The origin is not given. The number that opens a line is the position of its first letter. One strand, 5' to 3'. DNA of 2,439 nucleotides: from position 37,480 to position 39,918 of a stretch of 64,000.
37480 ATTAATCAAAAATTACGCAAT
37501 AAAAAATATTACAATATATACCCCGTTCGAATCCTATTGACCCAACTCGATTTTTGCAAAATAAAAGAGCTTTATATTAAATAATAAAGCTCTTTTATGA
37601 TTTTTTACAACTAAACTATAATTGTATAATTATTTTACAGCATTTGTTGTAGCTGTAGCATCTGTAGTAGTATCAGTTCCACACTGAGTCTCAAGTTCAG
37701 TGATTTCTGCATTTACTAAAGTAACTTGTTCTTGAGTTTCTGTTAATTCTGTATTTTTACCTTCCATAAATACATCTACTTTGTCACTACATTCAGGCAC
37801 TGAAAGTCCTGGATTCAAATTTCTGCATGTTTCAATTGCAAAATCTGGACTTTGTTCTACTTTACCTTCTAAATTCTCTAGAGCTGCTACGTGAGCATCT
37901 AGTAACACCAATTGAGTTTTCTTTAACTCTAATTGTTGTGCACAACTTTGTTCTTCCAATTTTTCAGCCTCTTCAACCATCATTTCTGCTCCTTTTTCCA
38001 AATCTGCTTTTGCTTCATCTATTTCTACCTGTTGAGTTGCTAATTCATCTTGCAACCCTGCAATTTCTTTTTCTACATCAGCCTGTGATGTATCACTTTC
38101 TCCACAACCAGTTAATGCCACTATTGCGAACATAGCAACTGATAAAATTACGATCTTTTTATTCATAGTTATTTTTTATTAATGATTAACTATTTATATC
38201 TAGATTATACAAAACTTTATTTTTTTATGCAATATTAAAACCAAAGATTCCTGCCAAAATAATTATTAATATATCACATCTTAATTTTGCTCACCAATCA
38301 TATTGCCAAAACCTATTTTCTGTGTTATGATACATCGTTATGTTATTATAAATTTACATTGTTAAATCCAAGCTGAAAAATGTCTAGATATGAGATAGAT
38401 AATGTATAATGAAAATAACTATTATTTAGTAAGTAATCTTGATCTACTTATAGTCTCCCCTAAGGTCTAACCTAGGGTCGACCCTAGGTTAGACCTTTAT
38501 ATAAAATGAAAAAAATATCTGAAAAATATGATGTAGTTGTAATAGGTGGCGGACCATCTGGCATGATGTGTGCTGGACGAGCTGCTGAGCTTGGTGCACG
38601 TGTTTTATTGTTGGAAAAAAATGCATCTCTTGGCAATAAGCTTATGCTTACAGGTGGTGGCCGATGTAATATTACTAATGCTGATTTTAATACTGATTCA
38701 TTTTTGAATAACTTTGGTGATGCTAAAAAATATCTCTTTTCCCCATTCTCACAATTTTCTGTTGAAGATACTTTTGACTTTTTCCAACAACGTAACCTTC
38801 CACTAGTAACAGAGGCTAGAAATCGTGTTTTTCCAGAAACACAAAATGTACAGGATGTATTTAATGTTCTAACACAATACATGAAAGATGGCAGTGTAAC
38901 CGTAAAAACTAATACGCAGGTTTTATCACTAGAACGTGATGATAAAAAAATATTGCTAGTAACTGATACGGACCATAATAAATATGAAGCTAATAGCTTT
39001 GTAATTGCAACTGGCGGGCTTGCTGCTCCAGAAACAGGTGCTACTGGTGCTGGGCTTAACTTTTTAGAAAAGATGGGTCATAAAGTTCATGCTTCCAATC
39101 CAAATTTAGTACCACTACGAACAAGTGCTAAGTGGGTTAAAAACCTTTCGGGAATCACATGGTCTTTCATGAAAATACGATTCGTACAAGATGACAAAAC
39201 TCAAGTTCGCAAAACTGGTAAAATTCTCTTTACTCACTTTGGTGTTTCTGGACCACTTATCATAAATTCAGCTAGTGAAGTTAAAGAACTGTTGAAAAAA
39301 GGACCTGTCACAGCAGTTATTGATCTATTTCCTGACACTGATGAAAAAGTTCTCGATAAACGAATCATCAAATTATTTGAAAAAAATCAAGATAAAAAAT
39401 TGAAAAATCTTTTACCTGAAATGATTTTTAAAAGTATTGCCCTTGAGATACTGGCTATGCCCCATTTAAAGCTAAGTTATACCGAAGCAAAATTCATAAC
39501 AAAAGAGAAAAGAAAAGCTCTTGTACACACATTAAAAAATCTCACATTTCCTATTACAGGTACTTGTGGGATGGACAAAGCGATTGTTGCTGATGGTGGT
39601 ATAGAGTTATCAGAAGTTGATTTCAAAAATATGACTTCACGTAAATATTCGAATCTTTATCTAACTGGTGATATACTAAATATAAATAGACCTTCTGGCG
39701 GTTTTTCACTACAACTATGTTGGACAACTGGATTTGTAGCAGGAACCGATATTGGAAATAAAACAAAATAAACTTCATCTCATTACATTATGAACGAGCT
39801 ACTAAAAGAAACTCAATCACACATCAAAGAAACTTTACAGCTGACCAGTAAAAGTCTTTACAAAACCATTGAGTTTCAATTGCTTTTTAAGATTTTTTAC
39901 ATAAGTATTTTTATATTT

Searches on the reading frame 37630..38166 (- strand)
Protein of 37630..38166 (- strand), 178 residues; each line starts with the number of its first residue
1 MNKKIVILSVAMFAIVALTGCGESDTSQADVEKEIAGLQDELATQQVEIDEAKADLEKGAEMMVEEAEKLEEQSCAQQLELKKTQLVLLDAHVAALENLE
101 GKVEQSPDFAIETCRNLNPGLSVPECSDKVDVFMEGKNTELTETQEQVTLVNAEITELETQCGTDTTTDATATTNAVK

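Call 35: search_protein_families(library=pfam, proteins=[window:37630-38166:-], max_evalue=0.01)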
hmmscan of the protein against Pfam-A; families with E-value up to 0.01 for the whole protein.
window:37630-38166:- (178 aa): 1 family
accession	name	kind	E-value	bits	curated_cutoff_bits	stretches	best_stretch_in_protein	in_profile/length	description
PF25764.1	KIF21A_4th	-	0.0098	16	33.1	1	25-100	53-127/183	KIF21A-like domain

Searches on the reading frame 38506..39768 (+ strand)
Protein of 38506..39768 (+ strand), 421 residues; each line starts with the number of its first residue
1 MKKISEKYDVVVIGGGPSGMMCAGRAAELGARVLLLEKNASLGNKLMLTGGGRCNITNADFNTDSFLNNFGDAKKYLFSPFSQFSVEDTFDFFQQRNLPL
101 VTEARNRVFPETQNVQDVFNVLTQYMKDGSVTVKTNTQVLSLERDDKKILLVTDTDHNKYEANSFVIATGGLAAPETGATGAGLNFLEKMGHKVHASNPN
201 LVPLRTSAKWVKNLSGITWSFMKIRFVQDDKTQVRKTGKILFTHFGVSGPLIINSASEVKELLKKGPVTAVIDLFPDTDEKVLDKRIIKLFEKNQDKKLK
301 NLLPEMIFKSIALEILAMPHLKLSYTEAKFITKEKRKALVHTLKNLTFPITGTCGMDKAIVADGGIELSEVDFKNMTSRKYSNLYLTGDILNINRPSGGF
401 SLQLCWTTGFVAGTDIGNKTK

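Call 13: find_encoding_contigs(protein=window:38506-39768:+, flank=10000, max_places=10)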
Protein window:38506-39768:+ (421 aa): 7 contigs read that carry it; 4 places shown.
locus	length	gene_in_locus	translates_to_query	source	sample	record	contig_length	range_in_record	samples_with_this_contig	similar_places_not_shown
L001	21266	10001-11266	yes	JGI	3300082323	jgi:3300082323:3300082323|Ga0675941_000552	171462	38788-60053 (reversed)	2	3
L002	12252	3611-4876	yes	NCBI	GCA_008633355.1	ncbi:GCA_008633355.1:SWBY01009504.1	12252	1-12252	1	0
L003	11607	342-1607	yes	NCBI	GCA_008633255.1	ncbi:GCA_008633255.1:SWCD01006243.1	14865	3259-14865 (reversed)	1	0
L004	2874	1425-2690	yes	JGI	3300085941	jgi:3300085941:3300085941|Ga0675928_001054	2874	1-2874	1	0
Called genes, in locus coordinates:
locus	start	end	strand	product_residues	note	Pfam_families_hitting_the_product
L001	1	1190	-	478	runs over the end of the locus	PF07602:DUF1565 (weak), PF13229:Beta_helix, PF05048:NosD, PF13229:Beta_helix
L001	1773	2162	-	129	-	-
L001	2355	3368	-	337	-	PF18884:TSP3_bac (weak), PF04203:Sortase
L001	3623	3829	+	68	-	-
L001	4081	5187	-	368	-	PF09997:DUF2238, PF04326:SLFN_AlbA_2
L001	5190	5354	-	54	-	-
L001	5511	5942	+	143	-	-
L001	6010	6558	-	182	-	PF03729:DUF308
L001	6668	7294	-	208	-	PF09864:MliC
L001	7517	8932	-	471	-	-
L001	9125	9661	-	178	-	-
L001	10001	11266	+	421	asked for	PF00070:Pyr_redox (faint), PF00890:FAD_binding_2, PF01494:FAD_binding_3 (weak), PF03486:HI0933_like, PF07992:Pyr_redox_2, PF12831:FAD_oxidored, PF13450:NAD_binding_8 (weak), PF22780:HI0933_like_1st, +3 more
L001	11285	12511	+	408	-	-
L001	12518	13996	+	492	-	PF13396:PLDc_N, PF13091:PLDc_2, PF00614:PLDc (faint), PF13091:PLDc_2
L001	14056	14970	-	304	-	-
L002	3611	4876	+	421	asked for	PF00070:Pyr_redox (faint), PF00890:FAD_binding_2, PF01494:FAD_binding_3 (weak), PF03486:HI0933_like, PF07992:Pyr_redox_2, PF12831:FAD_oxidored, PF13450:NAD_binding_8 (weak), PF22780:HI0933_like_1st, +3 more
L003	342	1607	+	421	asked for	PF00070:Pyr_redox (faint), PF00890:FAD_binding_2, PF01494:FAD_binding_3 (weak), PF03486:HI0933_like, PF07992:Pyr_redox_2, PF12831:FAD_oxidored, PF13450:NAD_binding_8 (weak), PF22780:HI0933_like_1st, +3 more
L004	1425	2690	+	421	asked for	PF00070:Pyr_redox (faint), PF00890:FAD_binding_2, PF01494:FAD_binding_3 (weak), PF03486:HI0933_like, PF07992:Pyr_redox_2, PF12831:FAD_oxidored, PF13450:NAD_binding_8 (weak), PF22780:HI0933_like_1st, +3 more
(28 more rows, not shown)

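Call 36: find_homologous_proteins(query=window:38506-39768:+, max_evalue=1e-40)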
Query window:38506-39768:+ (421 aa): 7901 proteins with E <= 1e-40 among 8000 candidates; the best 120 are listed.
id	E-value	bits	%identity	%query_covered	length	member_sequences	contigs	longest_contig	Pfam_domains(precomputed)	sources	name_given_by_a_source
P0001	1.3e-278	942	100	100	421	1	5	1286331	PF01266.31,PF22780.2,PF13450.13,PF00890.31,PF07992.21,PF00070.34,PF13738.13,PF03486.21,PF01134.29,PF01494.26,PF12831.14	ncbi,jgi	ncbi:MAG: NAD(P)/FAD-dependent oxidoreductase [Candidatus Moraniibacteriota bacterium]|jgi:predicted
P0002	2.7e-262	888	94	100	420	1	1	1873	PF01946.24,PF01266.31,PF22780.2,PF00890.31,PF07992.21,PF00070.34,PF13738.13,PF03486.21,PF01134.29,PF01494.26,PF12831.14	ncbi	-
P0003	2.8e-253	858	89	100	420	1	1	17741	PF01266.31,PF22780.2,PF13450.13,PF00890.31,PF07992.21,PF00070.34,PF13738.13,PF03486.21,PF01134.29,PF01494.26,PF12831.14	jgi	-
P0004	1.0e-239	813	84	99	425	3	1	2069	PF01946.24,PF01266.31,PF22780.2,PF13450.13,PF00890.31,PF07992.21,PF13738.13,PF03486.21,PF01134.29,PF12831.14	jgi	-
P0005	7.8e-239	811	85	100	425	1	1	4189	PF01946.24,PF01266.31,PF22780.2,PF13450.13,PF00890.31,PF07992.21,PF00070.34,PF13738.13,PF03486.21,PF01134.29,PF12831.14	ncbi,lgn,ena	-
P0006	1.4e-238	810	84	100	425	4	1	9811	PF01266.31,PF22780.2,PF13450.13,PF00890.31,PF07992.21,PF00070.34,PF13738.13,PF03486.21,PF01134.29,PF01494.26,PF12831.14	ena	-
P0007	1.5e-233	793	82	99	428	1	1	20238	PF01266.31,PF22780.2,PF13450.13,PF00890.31,PF07992.21,PF13738.13,PF03486.21,PF01134.29,PF01494.26,PF12831.14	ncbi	-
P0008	6.8e-233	791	83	100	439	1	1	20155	PF01266.31,PF22780.2,PF13450.13,PF00890.31,PF07992.21,PF00070.34,PF13738.13,PF03486.21,PF01134.29,PF12831.14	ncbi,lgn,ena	-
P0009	7.2e-224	761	80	100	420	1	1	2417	PF01266.31,PF22780.2,PF13450.13,PF00890.31,PF07992.21,PF00070.34,PF13738.13,PF03486.21,PF01134.29,PF01494.26,PF12831.14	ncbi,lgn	-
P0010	3.0e-221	753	79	100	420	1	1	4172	PF01266.31,PF22780.2,PF13450.13,PF00890.31,PF07992.21,PF00070.34,PF13738.13,PF03486.21,PF01134.29,PF01494.26,PF12831.14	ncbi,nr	ncbi:MAG: NAD(P)/FAD-dependent oxidoreductase [Patescibacteria group bacterium]|nr:NAD(P)/FAD-depend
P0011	5.3e-219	745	79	100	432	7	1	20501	PF01266.31,PF22780.2,PF13450.13,PF00890.31,PF07992.21,PF00070.34,PF13738.13,PF03486.21,PF01134.29,PF12831.14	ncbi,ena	-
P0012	4.6e-218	742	78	100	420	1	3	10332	PF01266.31,PF22780.2,PF13450.13,PF00890.31,PF07992.21,PF00070.34,PF13738.13,PF03486.21,PF01134.29,PF01494.26,PF12831.14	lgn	-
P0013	2.1e-217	740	78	100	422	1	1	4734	PF01266.31,PF22780.2,PF13450.13,PF00890.31,PF07992.21,PF00070.34,PF13738.13,PF03486.21,PF01134.29,PF01494.26,PF12831.14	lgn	-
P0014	2.5e-215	733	77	100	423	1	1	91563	PF01266.31,PF22780.2,PF13450.13,PF00890.31,PF07992.21,PF00070.34,PF13738.13,PF03486.21,PF01134.29,PF01494.26,PF12831.14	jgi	-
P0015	1.2e-208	711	74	99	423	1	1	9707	PF01266.31,PF22780.2,PF13450.13,PF00890.31,PF07992.21,PF00070.34,PF13738.13,PF03486.21,PF01134.29,PF01494.26,PF12831.14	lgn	-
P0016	2.4e-204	697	74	100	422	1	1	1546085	PF01266.31,PF22780.2,PF13450.13,PF00890.31,PF07992.21,PF00070.34,PF13738.13,PF03486.21,PF01134.29,PF01494.26,PF12831.14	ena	-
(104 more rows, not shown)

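Call 37: find_encoding_contigs(protein=P0003, flank=10000, max_places=2)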
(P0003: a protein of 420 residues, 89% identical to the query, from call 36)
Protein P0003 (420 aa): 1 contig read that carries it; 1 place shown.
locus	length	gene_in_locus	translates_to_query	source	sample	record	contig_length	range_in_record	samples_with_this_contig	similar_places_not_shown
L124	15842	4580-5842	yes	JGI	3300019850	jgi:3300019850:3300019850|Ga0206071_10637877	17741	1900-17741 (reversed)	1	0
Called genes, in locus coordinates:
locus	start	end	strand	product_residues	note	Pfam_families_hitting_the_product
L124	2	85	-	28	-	?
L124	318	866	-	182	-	PF03729:DUF308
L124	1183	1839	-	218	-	PF09864:MliC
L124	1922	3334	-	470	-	-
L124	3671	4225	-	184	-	-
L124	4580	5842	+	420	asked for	PF00070:Pyr_redox (faint), PF00890:FAD_binding_2 (weak), PF01134:GIDA (faint), PF03486:HI0933_like, PF07992:Pyr_redox_2, PF12831:FAD_oxidored, PF13450:NAD_binding_8 (weak), PF22780:HI0933_like_1st, +3 more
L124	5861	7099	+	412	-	-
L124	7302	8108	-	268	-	-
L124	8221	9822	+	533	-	PF05977:MFS_3 (weak), PF07690:MFS_1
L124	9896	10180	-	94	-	-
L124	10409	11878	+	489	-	PF13396:PLDc_N, PF13091:PLDc_2, PF00614:PLDc (weak), PF13091:PLDc_2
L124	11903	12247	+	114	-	PF07885:Ion_trans_2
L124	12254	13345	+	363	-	PF01594:AI-2E_transport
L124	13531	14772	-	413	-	-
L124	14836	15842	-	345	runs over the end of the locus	PF21016:RlmN_N, PF04055:Radical_SAM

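Call 38: find_encoding_contigs(protein=P0008, flank=10000, max_places=2)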
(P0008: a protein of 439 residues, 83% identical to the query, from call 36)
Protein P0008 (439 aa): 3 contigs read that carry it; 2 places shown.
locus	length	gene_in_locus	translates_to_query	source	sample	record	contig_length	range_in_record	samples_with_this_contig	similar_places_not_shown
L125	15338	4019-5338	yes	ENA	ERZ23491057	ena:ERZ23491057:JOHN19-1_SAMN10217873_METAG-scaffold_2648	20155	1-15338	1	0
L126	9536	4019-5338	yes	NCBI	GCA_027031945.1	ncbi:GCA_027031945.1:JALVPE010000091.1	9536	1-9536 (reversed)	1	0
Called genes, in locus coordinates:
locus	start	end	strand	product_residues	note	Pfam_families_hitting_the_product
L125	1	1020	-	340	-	?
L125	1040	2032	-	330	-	PF04203:Sortase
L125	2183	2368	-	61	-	-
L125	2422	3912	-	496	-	PF13396:PLDc_N, PF13091:PLDc_2, PF00614:PLDc (weak), PF13091:PLDc_2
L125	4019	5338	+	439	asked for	PF00070:Pyr_redox (faint), PF00890:FAD_binding_2, PF01134:GIDA (faint), PF03486:HI0933_like, PF07992:Pyr_redox_2, PF12831:FAD_oxidored, PF13450:NAD_binding_8 (weak), PF22780:HI0933_like_1st, +2 more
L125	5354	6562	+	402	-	-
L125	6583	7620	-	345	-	PF21016:RlmN_N, PF04055:Radical_SAM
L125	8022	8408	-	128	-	-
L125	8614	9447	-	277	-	PF24827:AstE_AspA_cat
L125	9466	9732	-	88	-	-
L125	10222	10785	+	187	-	-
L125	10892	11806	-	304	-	-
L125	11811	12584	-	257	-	-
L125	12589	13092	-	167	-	-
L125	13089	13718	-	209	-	-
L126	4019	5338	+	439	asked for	PF00070:Pyr_redox (faint), PF00890:FAD_binding_2, PF01134:GIDA (faint), PF03486:HI0933_like, PF07992:Pyr_redox_2, PF12831:FAD_oxidored, PF13450:NAD_binding_8 (weak), PF22780:HI0933_like_1st, +2 more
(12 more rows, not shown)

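Call 39: find_encoding_contigs(protein=P0014, flank=10000, max_places=2)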
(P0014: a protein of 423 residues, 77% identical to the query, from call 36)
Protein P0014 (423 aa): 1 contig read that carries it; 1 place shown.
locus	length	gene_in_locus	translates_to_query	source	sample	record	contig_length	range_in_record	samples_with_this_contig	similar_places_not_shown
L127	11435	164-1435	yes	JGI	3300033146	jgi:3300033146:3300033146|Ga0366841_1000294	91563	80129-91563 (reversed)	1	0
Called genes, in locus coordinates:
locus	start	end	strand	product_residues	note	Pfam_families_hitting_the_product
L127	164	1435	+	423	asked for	PF00070:Pyr_redox (faint), PF00890:FAD_binding_2, PF01134:GIDA (faint), PF01266:DAO (faint), PF03486:HI0933_like, PF07992:Pyr_redox_2, PF12831:FAD_oxidored, PF22780:HI0933_like_1st, +3 more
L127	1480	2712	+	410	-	-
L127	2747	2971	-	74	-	-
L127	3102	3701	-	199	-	-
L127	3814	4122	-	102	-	PF00829:Ribosomal_L21p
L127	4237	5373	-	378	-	PF13365:Trypsin_2, PF13180:PDZ_2 (weak)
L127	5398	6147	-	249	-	PF18900:DUF5656 (weak)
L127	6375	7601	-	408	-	PF00089:Trypsin, PF10459:Peptidase_S46 (faint), PF13365:Trypsin_2, PF13180:PDZ_2, PF17820:PDZ_6 (weak)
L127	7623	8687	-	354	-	PF00639:Rotamase, PF13145:Rotamase_2 (weak), PF13616:Rotamase_3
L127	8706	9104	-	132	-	PF04977:DivIC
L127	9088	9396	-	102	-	-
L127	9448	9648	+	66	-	PF00313:CSD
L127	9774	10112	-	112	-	PF18908:DUF5663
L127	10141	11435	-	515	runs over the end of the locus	-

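Call 40: find_encoding_contigs(protein=P0016, flank=10000, max_places=2)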
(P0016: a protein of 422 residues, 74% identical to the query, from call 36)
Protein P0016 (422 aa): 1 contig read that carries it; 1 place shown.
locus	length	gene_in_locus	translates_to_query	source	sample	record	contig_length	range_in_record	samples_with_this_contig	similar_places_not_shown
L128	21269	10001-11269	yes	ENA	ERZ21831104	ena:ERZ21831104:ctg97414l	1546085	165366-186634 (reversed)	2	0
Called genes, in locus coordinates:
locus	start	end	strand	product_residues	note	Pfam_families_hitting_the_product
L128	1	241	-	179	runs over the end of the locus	-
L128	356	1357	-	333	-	PF01595:CNNM, PF00571:CBS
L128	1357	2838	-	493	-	PF05048:NosD, PF13229:Beta_helix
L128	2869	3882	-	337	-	PF18884:TSP3_bac (faint), PF04203:Sortase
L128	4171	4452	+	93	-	-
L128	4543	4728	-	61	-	-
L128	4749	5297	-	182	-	PF03729:DUF308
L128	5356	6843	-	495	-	PF13396:PLDc_N, PF13091:PLDc_2, PF00614:PLDc (weak), PF13091:PLDc_2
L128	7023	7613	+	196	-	-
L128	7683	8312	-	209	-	PF09864:MliC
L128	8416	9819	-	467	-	-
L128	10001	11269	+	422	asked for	PF00070:Pyr_redox (faint), PF00890:FAD_binding_2 (weak), PF01134:GIDA (faint), PF01266:DAO (faint), PF03486:HI0933_like, PF12831:FAD_oxidored, PF13450:NAD_binding_8 (weak), PF22780:HI0933_like_1st, +3 more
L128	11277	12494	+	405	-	-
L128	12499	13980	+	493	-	PF13396:PLDc_N, PF13091:PLDc_2, PF00614:PLDc (weak), PF13091:PLDc_2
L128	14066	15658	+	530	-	PF07690:MFS_1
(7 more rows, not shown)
